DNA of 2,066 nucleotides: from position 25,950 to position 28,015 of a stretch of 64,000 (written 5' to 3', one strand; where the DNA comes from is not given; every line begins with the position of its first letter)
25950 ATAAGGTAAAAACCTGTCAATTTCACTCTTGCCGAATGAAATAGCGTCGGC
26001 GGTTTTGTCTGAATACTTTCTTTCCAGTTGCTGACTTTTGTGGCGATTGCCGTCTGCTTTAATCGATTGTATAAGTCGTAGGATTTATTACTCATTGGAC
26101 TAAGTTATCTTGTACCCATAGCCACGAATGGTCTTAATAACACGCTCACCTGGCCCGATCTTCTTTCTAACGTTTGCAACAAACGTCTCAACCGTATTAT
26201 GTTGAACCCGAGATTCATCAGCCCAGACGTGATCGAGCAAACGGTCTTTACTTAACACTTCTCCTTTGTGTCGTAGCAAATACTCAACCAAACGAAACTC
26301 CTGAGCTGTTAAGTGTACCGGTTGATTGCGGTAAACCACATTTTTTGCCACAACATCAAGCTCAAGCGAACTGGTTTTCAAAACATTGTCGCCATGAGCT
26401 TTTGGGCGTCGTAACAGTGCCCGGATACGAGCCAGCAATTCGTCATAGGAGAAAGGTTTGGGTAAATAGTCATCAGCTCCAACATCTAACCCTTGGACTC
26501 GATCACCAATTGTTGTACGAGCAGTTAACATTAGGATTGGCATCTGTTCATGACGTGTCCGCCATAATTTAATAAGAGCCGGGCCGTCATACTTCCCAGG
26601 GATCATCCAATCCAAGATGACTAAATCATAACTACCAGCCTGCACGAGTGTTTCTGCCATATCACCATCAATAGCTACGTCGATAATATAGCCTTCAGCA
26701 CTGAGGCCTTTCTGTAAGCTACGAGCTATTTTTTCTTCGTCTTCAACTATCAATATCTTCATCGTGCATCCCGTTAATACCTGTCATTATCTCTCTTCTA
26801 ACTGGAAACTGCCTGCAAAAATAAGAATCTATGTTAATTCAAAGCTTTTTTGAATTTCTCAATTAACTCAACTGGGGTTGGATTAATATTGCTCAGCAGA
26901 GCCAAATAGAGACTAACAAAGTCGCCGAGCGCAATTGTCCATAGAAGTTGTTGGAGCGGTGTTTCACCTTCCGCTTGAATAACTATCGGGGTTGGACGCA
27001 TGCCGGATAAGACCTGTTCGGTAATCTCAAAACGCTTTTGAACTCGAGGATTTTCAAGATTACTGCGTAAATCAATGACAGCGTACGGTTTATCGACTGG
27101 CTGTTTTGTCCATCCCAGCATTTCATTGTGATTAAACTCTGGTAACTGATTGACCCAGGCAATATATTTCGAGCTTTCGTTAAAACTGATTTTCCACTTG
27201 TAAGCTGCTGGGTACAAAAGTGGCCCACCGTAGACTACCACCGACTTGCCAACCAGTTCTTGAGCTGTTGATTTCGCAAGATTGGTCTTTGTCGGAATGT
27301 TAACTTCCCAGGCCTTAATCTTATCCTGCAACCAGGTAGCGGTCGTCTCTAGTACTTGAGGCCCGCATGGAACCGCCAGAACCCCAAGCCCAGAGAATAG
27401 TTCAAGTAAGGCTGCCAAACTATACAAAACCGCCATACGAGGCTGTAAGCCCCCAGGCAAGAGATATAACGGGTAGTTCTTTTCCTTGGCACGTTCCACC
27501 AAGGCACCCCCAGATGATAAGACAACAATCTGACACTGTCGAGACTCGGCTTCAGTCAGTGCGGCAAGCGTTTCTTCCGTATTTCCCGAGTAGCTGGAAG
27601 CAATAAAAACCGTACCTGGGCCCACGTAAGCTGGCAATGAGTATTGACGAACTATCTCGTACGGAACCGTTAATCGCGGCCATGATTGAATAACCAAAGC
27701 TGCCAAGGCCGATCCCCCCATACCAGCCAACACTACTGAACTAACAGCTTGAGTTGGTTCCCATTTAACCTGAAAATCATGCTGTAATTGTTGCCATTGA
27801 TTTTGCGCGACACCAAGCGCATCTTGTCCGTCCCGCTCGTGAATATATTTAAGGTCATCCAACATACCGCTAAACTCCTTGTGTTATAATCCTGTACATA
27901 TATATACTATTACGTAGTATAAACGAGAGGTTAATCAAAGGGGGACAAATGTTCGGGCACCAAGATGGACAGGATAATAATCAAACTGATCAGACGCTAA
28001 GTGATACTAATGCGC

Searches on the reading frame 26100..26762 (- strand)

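Call 79: search_protein_families(library=pfam, proteins=[window:26100-26762:-], max_evalue=0.001)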
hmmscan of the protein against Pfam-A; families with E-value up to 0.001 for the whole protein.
window:26100-26762:- (220 aa): 2 families
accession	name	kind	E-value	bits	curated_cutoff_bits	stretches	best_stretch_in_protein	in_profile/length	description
PF00072.30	Response_reg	-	1.8e-26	92.9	30.2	1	3-114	1-111/111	Response regulator receiver domain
PF00486.34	Trans_reg_C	-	3.8e-24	85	26.2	1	147-218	2-76/77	Transcriptional regulatory protein, C terminal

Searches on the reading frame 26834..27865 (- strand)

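Call 11: search_protein_families(library=pfam, proteins=[window:26834-27865:-], max_evalue=0.01)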
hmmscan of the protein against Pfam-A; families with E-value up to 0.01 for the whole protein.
window:26834-27865:- (343 aa): 3 families
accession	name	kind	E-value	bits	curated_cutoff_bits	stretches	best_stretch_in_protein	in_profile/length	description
PF10432.14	bact-PGI_C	-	1.6e-45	155.1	24.5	1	194-342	2-151/151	Bacterial phospho-glucose isomerase C-terminal SIS domain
PF01380.27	SIS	-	3.1e-06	27.5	25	1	43-117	7-87/131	SIS domain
PF13580.11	SIS_2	-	0.008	16.6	27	0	80-118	100-138/138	SIS domain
